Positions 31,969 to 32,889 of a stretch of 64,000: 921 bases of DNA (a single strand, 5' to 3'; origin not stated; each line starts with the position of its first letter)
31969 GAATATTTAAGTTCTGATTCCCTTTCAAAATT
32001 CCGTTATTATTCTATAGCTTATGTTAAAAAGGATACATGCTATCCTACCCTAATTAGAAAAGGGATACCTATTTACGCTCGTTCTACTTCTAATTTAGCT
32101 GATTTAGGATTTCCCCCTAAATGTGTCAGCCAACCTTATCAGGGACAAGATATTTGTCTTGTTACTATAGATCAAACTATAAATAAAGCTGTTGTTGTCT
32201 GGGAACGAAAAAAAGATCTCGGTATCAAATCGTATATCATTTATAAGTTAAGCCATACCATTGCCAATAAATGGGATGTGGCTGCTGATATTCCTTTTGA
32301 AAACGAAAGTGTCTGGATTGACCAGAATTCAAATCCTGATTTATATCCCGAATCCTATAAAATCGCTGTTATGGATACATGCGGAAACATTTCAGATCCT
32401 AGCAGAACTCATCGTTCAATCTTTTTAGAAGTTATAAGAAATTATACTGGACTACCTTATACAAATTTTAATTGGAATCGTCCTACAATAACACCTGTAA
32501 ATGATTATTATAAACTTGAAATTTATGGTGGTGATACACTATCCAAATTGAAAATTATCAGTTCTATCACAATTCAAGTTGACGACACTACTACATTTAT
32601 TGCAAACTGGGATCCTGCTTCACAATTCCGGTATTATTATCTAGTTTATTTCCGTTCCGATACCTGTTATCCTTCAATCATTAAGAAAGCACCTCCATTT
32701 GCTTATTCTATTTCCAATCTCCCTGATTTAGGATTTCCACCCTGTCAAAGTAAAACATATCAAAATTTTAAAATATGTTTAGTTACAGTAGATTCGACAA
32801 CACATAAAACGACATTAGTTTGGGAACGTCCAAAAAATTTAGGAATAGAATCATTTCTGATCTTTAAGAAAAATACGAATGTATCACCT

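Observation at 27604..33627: Array of three T9SS-sorted paralogs built from a repeated 205-aa Cys-containing module of no recognisable family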

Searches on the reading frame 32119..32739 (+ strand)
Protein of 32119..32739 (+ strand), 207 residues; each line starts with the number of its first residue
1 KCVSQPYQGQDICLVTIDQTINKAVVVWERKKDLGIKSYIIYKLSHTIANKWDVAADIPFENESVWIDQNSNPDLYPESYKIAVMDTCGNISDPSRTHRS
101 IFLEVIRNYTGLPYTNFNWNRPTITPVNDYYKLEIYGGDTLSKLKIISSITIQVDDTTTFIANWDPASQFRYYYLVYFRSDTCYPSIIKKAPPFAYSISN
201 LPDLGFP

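Call 16: search_solved_structures(query=A1, max_evalue=10, show_alignments=2)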
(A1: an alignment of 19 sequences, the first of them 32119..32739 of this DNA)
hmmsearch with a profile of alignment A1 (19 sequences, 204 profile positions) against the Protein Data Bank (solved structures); distinct sequences matched with E-value up to 10: 12.
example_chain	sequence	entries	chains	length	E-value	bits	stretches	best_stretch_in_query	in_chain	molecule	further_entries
8q6t_I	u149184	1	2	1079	0.0072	19.1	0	101-169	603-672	Titin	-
3mpc_A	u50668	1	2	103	0.021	17.6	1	108-176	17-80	Fn3-like protein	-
1bj8_A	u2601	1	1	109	0.055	16.2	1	107-175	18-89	GP130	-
3lpw_A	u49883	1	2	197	0.081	15.7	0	103-169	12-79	A77-A78 domain from Titin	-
2yux_A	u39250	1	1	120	0.11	15.3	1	111-180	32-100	Myosin-binding protein C, slow-type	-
4u49_A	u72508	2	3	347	0.24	14.1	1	94-173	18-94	Pectate lyase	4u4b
7yvi_J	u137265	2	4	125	0.33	13.7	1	98-169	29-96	TH236 Fab heavy chain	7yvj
8oty_A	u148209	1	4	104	0.55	13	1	101-170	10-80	Titin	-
5g56_A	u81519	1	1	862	0.88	12.3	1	109-175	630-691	CARBOHYDRATE BINDING FAMILY 6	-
2dju_A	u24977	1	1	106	1.4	11.7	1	10-65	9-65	Receptor-type tyrosine-protein phosphatase F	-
6tpw_A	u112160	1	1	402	2.1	11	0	10-64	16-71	Receptor-type tyrosine-protein phosphatase F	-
6tpv_A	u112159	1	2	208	2.2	11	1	10-64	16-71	Receptor-type tyrosine-protein phosphatase F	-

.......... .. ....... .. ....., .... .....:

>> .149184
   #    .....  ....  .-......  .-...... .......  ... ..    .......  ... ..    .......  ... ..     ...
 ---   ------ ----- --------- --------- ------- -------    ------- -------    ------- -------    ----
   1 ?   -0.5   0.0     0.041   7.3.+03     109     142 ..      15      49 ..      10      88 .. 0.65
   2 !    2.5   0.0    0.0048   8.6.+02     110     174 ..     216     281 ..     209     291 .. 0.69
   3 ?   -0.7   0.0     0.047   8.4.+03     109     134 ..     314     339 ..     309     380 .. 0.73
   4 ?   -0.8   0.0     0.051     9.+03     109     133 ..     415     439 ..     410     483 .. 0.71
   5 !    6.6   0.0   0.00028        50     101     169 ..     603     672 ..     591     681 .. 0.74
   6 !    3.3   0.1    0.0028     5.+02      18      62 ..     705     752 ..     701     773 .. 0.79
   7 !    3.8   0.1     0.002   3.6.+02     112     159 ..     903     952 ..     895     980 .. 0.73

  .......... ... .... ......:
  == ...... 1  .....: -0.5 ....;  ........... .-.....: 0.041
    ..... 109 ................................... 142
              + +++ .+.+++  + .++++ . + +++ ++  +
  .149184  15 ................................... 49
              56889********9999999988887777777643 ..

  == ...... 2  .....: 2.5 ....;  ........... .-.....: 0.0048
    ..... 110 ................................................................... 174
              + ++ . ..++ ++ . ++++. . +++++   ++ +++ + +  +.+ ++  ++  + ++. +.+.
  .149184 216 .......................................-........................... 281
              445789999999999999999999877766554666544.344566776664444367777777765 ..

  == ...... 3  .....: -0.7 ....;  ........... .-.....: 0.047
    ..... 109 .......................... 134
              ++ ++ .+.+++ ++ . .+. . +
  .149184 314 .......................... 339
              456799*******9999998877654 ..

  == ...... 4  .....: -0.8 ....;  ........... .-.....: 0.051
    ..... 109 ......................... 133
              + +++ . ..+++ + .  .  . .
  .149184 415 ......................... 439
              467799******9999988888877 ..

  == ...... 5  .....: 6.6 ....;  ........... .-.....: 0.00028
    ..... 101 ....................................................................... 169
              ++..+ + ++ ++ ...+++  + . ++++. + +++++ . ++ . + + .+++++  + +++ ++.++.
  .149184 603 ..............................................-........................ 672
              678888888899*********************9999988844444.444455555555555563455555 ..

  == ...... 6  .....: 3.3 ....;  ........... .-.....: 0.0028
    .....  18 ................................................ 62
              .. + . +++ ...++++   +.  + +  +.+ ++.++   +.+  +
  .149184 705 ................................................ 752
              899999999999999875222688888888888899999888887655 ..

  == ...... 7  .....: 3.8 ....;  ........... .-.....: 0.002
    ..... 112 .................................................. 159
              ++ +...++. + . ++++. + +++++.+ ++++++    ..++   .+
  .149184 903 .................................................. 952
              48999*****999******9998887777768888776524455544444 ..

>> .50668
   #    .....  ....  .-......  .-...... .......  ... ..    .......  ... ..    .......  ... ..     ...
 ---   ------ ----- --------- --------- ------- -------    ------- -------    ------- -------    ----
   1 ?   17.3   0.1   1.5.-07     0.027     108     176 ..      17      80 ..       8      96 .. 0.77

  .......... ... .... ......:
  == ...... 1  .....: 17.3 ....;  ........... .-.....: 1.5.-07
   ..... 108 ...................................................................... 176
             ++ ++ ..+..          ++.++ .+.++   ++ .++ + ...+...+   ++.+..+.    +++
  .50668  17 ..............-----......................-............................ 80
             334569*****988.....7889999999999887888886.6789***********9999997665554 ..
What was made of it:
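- On Pfam fn3 (PF00041) sequence family: The PDB profile search gives only E 0.007-0.1 to titin, Fn3-like 3mpc and gp130 (call 16).
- The PDB profile search gives only weak FN3 hits, for both halves (call 16).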

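Call 22: predict_structure(alignment_id=A1)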
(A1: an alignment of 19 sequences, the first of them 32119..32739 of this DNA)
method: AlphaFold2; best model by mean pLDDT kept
length: 207 residues; sequences in the alignment: 19
mean_pLDDT: 90.5   pTM: 0.87
mean pLDDT of the five models: 90.5, 89.9, 89.7, 88.8, 88.2
residues with pLDDT >= 90: 145; 70-90: 49; 50-70: 13; < 50: 0
segments of 3 or more residues with pLDDT < 50: none
pLDDT, mean of each block of 10 residues (from residue 1): 88 95 96 93 95 97 95 97 97 98 90 88 94 93 91 85 69 94 74 86 81
secondary structure, 60 per line:
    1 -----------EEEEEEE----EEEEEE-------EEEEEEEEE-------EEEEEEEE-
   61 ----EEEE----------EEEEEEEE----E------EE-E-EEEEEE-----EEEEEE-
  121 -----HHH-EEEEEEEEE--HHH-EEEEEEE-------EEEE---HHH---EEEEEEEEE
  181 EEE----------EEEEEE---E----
elements in order: E12-18 E23-28 E36-44 E52-59 E65-68 E79-86 E103-108 E114-119 E130-138 E145-151 E159-162 E172-183 E194-199
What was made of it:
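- On Fibronectin type III fold: AF2 gives 6-7 plus 7 strands at pLDDT 90.5 (call 22).
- AF2 model of one module: pLDDT 90.5, pTM 0.87, 13 strands (call 22).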

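Call 24: fold_search(model_id=the predicted structure, library=pdb)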
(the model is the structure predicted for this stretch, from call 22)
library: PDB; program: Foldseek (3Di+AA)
matches with E <= 10: 1494; with E <= 0.001: 187
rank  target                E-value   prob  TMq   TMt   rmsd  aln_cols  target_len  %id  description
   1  1cfb_A                8.2e-07  1.00  0.36  0.36  15.3       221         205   14  CRYSTAL STRUCTURE OF TANDEM TYPE III FIBRONECTIN DOMAINS FROM DROSOPHILA NEUROGLIAN AT 2.0 ANGSTROMS (released 1994-11-30)
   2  2jll                  4.0e-06  1.00  0.32  0.18  16.6       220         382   10  Crystal structure of NCAM2 IgIV-FN3II (released 2009-11-17)
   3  2vkx_A                4.4e-06  1.00  0.33  0.35  17.2       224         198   13  Human NCAM, FN3 domains 1 and 2, M610R mutant (released 2008-02-26)
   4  2vkx_E                5.7e-06  1.00  0.35  0.36  17.2       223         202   12  Human NCAM, FN3 domains 1 and 2, M610R mutant (released 2008-02-26)
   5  8av2_B                6.3e-06  1.00  0.34  0.36  11.9       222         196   11  Crystal structure for the FnIII module of mouse LEP-R in complex with the anti-LEP-R nanobody VHH-4.80 (released 2023-04-05)
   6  3f7p_D                6.3e-06  1.00  0.31  0.33  11.9       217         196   10  Crystal structure of a complex between integrin beta4 and plectin (released 2009-03-10)
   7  1cd9_B                6.6e-06  1.00  0.33  0.33  12.9       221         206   14  2:2 COMPLEX OF G-CSF WITH ITS RECEPTOR (released 2000-03-08)
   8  6tpv_B                7.0e-06  1.00  0.35  0.36  14.8       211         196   11  Crystal structures of FNIII domain one and two of the human leucocyte common antigen-related protein, LAR (released 2020-05-13)
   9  1qg3_A                8.1e-06  1.00  0.32  0.33  12.2       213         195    9  CRYSTAL STRUCTURE OF A TANDEM PAIR OF FIBRONECTIN TYPE III DOMAINS FROM THE CYTOPLASMIC TAIL OF INTEGRIN ALPHA6 BETA4 (released 1999-08-20)
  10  6tpv_A                9.5e-06  1.00  0.36  0.39  14.1       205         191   11  Crystal structures of FNIII domain one and two of the human leucocyte common antigen-related protein, LAR (released 2020-05-13)
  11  3f7p_C                1.1e-05  1.00  0.31  0.32  11.9       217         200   10  Crystal structure of a complex between integrin beta4 and plectin (released 2009-03-10)
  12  3f7p_E                1.3e-05  1.00  0.30  0.29  11.7       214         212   10  Crystal structure of a complex between integrin beta4 and plectin (released 2009-03-10)
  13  3l5j_A                1.7e-05  1.00  0.35  0.27  11.2       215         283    9  Crystal structure of FnIII domains of human GP130 (Domains 4-6) (released 2010-05-12)
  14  2vkw_B                1.8e-05  1.00  0.34  0.36  14.0       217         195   12  Human NCAM, FN3 domains 1 and 2 (released 2008-02-26)
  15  4eq2                  2.0e-05  1.00  0.33  0.33  14.7       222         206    7  Crystal Structure Analysis of Chicken Interferon Gamma Receptor Alpha Chain (released 2013-04-24)
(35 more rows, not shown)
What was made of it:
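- On Fibronectin type III fold: Foldseek matches tandem FN3 pairs at probability 1.00 (call 24).
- Closest known: Eukaryotic tandem FN3 pairs. Same: Both halves align to FN3 domains, at Foldseek probability 1.00 over 205-224 columns (call 24).
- Closest known: Eukaryotic tandem FN3 pairs. Different: TM-score is at most 0.36 and rmsd 11-17 A, so the relative orientation of the two domains differs from the top-ranked solved pairs (call 24).
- Foldseek top hits are all tandem FN3 pairs, E down to 8e-7 and probability 1.00 (call 24).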

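Call 25: search_protein_representatives(alignment_id=A1)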
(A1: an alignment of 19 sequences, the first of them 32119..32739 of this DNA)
Query: 19 sequences, 204 profile positions. Proteins with E-value up to 0.001 (for the whole library): 23679; up to 1e-10: 11333; up to 1e-30: 4073. The best 150 are listed.
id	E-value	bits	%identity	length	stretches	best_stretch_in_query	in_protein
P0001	3.4e-197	666.8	-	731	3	2-200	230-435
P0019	7.0e-197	665.8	-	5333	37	63-180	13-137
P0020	1.0e-174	593.4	-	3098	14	12-178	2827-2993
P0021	1.6e-168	573.1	-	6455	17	25-180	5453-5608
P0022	7.6e-165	561.2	-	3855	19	15-176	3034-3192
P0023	6.4e-161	548.3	-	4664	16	22-173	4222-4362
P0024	5.0e-160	545.4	-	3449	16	24-182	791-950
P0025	2.4e-155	530.2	-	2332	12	11-193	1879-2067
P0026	7.2e-147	502.5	-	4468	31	25-173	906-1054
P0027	3.4e-146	500.2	-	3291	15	16-180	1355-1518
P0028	7.8e-146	499.1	-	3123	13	29-174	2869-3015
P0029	2.0e-144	494.5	-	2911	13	26-180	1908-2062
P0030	1.1e-143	492.1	-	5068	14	29-170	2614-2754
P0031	9.6e-141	482.5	-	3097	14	27-172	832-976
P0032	1.0e-140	482.3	-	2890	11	34-182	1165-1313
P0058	1.9e-107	373.8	-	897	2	6-201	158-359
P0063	3.9e-102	356.4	-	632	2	7-196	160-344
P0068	1.4e-98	344.7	-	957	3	9-181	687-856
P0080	2.3e-87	308.2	-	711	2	7-201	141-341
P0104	5.6e-75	267.7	-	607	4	4-200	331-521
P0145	1.9e-64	233.3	-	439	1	7-200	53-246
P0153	1.1e-62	227.5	-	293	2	4-201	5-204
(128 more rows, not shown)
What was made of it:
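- On Unnamed CTD-proximal di-FN3 module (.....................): Further independent homologues came from the A1 profile search (call 25).
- The module profile finds 23,679 clusters at E<=1e-3 and 4,073 at E<=1e-30 (call 25).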

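Call 26: search_protein_families(library=pfam, proteins=[P0058, P0063, P0153, P0104, P0068, P0145, P0080, P0025], max_evalue=0.01)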
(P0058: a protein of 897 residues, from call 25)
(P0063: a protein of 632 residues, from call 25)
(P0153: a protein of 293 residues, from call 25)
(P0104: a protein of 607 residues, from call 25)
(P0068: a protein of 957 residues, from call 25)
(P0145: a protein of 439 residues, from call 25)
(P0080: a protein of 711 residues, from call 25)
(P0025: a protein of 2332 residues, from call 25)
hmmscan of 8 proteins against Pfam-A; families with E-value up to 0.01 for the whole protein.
P0058 (897 aa): 4 families
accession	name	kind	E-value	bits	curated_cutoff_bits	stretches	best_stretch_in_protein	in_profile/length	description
PF13573.12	SprB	-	2.4e-34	117.1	28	4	474-509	2-37/37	SprB repeat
PF18962.6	Por_Secre_tail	-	1.5e-07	32.1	27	1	824-896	1-75/75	Secretion system C-terminal sorting domain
PF00028.23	Cadherin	-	1.5e-06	28.9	28.8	1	375-448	3-78/93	Cadherin domain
PF08940.17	DUF1918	-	1.9e-05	24.7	24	0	32-47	32-47/58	Domain of unknown function (DUF1918)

P0063 (632 aa): 1 family
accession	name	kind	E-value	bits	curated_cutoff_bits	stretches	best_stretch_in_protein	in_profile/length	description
PF18962.6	Por_Secre_tail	-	4.3e-07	30.6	27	1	556-631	1-75/75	Secretion system C-terminal sorting domain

P0153 (293 aa): 2 families
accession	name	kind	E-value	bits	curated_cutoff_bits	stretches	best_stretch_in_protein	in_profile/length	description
PF18962.6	Por_Secre_tail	-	2.6e-12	47.3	27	1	219-286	1-69/75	Secretion system C-terminal sorting domain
PF11589.14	DUF3244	-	0.0083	16.5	25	0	229-287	32-91/96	Domain of unknown function (DUF3244)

P0104 (607 aa): 4 families
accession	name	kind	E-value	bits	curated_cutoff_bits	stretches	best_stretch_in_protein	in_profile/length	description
PF18962.6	Por_Secre_tail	-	2.7e-11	44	27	1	534-606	1-75/75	Secretion system C-terminal sorting domain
PF24312.1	Ig-like_POM152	-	0.0013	19.5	27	0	301-323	59-81/89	Nucleoporin POM152, Ig-like domain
PF19081.6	Ig_7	-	0.0053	17.5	27.3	0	274-308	11-47/84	Ig-like domain CHU_C associated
PF22352.2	K319L-like_PKD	-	0.0096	16.4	27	0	238-261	61-84/84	K319L-like, PKD domain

P0068 (957 aa): 7 families
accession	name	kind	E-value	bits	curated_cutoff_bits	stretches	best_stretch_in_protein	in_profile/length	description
PF14870.12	PSII_BNR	-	4.6e-12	46.2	27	2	206-288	9-95/303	Photosynthesis system II assembly factor YCF48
PF13927.12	Ig_3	-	2.1e-07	31.8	30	0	329-381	20-73/78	Immunoglobulin domain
PF18962.6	Por_Secre_tail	-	1.9e-06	28.5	27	1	884-955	1-74/75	Secretion system C-terminal sorting domain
PF21910.2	GH85_C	-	0.00063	20.6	27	0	610-645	20-53/95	GH85 endohexosaminidases, C-terminal domain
PF07679.22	I-set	-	0.003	18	23.7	0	341-386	32-77/90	Immunoglobulin I-set domain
PF01108.23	Tissue_fac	-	0.0035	17.6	27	0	511-544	27-61/107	Tissue factor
PF15902.12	Sortilin-Vps10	-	0.0042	16.4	33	0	234-297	1-67/446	Sortilin, neurotensin receptor 3,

P0145 (439 aa): 2 families
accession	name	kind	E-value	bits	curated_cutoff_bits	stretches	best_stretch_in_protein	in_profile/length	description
PF18962.6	Por_Secre_tail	-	3e-08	34.3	27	1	358-436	1-74/75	Secretion system C-terminal sorting domain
PF13004.13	BACON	-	0.00021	21.6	25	1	280-340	2-60/61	Putative binding domain, N-terminal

P0080 (711 aa): 3 families
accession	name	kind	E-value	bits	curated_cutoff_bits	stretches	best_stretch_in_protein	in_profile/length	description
PF13573.12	SprB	-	1.3e-16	60.4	28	2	456-490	2-36/37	SprB repeat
PF00028.23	Cadherin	-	1e-07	32.7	28.8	1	357-433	3-81/93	Cadherin domain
PF19081.6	Ig_7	-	1.5e-06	28.9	27.3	1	61-138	1-82/84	Ig-like domain CHU_C associated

P0025 (2332 aa): 3 families
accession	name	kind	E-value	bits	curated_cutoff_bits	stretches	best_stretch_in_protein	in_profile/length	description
PF00041.27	fn3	-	8.8e-15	55.1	25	0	394-469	8-75/84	Fibronectin type III domain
PF21910.2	GH85_C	-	3.6e-12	47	27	0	1884-1938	7-58/95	GH85 endohexosaminidases, C-terminal domain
PF13585.12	CHU_C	-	3.8e-12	46.6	27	1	2245-2330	2-86/86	CHU_C Type IX secretion signal domain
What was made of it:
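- Closest known: Giant CHU_C. Same: One protein that was scanned has weak Pfam fn3 hits and CHU_C (call 26).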

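Call 45: find_encoding_contigs(protein=P0063, flank=8000, max_places=3)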
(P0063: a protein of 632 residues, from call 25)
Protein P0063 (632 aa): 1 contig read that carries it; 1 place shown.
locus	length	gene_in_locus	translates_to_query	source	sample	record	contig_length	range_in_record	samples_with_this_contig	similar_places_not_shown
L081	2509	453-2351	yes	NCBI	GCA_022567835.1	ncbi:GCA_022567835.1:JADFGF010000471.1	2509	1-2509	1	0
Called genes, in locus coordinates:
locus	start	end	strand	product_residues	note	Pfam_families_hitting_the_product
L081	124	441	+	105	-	PF18962:Por_Secre_tail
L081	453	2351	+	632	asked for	PF18962:Por_Secre_tail (weak)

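Call 46: find_homologous_proteins(query=A1, max_evalue=1e-10)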
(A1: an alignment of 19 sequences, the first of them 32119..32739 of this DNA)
Query A1 (19 sequences) (207 aa, profile of the alignment): 14 proteins with E <= 1e-10 among 1036 candidates.
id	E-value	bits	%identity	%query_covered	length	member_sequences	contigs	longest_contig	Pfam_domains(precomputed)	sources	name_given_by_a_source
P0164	3.8e-55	205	28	85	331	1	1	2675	PF18962.8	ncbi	ncbi:MAG: T9SS type A sorting domain-containing protein, partial [Bacteroidales bacterium]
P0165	4.6e-53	198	29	93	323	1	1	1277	PF18962.8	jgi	jgi:L-rhamnose mutarotase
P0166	1.0e-49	187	27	56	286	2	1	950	PF18962.8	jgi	jgi:hypothetical protein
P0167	4.1e-49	185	29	56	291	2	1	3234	PF18962.8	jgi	-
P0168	1.2e-43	167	32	49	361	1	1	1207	PF18962.8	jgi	jgi:hypothetical protein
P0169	9.9e-42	161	36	53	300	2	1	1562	PF18962.8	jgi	jgi:hypothetical protein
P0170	5.8e-32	129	32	54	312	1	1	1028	PF18962.8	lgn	-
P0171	2.4e-31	127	29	49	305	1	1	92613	PF18962.8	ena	-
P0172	6.6e-31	125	25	45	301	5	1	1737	PF18962.8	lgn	-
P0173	1.5e-30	124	30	49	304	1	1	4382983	PF18962.8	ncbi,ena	-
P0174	2.4e-27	114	35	53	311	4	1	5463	PF18962.8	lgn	-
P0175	5.4e-27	113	30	62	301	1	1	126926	PF18962.8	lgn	-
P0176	1.6e-24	105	29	49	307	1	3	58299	PF18962.8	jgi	jgi:hypothetical protein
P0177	1.8e-24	104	28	49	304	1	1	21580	PF18962.8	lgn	-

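Call 47: find_encoding_contigs(protein=P0173, flank=10000, max_places=2)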
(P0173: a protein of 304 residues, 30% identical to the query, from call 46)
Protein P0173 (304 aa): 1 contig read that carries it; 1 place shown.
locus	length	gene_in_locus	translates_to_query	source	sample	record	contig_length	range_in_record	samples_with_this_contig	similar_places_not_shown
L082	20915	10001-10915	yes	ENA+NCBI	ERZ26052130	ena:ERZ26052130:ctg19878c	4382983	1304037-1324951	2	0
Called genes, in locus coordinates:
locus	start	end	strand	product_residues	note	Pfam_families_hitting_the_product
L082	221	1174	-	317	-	-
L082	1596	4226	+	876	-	PF14905:OMP_b-brl_3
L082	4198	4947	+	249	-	PF22252:PNGase_F-II_N (weak), PF09697:Porph_ging (weak)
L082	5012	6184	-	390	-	PF21088:MS_channel_1st (weak), PF00924:MS_channel_2nd, PF21082:MS_channel_3rd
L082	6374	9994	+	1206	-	PF00801:PKD (weak), PF18911:PKD_4, PF00801:PKD, PF18911:PKD_4, PF00801:PKD, PF18911:PKD_4, PF13573:SprB, PF18962:Por_Secre_tail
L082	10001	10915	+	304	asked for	PF18962:Por_Secre_tail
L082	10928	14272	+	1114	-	PF02415:Chlam_PMP (faint), PF13229:Beta_helix (weak)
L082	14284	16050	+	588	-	PF13573:SprB (weak), PF18962:Por_Secre_tail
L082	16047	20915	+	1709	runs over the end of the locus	PF13573:SprB, PF18962:Por_Secre_tail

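Call 48: find_encoding_contigs(protein=P0171, flank=10000, max_places=2)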
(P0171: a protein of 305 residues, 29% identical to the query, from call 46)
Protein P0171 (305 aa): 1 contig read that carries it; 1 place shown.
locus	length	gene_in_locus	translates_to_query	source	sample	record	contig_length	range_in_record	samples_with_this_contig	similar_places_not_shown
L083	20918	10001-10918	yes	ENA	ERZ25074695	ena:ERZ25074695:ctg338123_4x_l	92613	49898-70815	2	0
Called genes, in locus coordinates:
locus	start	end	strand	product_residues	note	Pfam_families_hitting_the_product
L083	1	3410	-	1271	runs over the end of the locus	PF19081:Ig_7 (faint), PF25778:DUF7948, PF06739:SBBP (weak), PF00801:PKD (weak), PF18911:PKD_4, PF13585:CHU_C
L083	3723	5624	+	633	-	PF13537:GATase_7 (faint), PF13522:GATase_6 (faint)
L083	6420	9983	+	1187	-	PF00801:PKD, PF18911:PKD_4, PF00801:PKD, PF18911:PKD_4, PF18911:PKD_4, PF18911:PKD_4, PF13573:SprB, PF18962:Por_Secre_tail, +6 more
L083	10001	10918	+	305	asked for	PF18962:Por_Secre_tail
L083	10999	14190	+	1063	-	PF07495:Y_Y_Y, PF07228:SpoIIE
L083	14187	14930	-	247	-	-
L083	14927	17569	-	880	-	PF12799:LRR_4 (faint), PF23598:LRR_14 (faint), PF13855:LRR_8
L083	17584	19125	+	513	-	PF01039:Carboxyl_trans, PF03255:ACCA (weak)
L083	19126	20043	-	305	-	PF11751:PorP_SprF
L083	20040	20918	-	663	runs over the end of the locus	PF13585:CHU_C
